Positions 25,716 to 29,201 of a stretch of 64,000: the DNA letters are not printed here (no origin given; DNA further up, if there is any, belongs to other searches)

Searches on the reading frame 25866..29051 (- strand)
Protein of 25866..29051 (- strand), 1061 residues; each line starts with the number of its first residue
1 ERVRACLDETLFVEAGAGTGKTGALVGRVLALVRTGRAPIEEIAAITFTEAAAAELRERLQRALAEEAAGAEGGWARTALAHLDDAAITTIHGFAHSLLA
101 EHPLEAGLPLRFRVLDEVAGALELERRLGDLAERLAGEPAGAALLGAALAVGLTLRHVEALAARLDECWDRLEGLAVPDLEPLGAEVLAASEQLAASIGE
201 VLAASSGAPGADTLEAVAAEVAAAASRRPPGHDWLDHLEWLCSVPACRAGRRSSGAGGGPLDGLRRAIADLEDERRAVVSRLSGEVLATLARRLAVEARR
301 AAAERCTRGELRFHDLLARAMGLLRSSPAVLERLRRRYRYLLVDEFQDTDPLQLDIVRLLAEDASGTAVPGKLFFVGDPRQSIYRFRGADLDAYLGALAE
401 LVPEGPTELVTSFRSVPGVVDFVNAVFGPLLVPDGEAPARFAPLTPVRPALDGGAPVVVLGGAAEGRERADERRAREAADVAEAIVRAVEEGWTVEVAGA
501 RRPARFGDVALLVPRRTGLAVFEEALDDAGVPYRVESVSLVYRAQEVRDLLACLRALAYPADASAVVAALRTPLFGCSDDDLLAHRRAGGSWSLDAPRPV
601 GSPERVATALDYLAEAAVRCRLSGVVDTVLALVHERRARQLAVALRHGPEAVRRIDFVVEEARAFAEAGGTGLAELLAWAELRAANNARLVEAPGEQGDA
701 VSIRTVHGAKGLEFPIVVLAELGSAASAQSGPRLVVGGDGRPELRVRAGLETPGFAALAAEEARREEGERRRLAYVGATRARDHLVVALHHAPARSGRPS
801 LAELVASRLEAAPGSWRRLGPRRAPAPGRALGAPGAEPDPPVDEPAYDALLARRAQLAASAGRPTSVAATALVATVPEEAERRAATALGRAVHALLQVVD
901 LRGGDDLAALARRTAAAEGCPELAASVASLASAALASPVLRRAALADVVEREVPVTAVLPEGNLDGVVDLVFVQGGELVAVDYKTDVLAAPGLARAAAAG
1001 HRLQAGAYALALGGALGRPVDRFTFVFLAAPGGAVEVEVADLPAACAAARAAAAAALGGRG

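Call 17: search_protein_families(library=pfam, proteins=[window:25866-29051:-], max_evalue=0.00001)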
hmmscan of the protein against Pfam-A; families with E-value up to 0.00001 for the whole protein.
window:25866-29051:- (1061 aa): 5 families
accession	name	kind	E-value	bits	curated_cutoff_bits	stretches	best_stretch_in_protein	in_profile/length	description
PF00580.27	UvrD-helicase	-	4.8e-52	177.8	23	1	5-396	10-265/271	UvrD/REP helicase N-terminal domain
PF13361.12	UvrD_C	-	7.3e-19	68.8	25.6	1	672-790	263-348/350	UvrD-like helicase C-terminal domain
PF13245.12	AAA_19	-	4.2e-17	63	25.1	1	5-387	8-134/134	AAA domain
PF12705.13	PDDEXK_1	-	3.2e-09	37.5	22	1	877-1019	26-178/247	PD-(D/E)XK nuclease superfamily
PF13538.12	UvrD_C_2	-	3.3e-09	36.9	27.4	0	764-787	28-51/52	UvrD-like helicase C-terminal domain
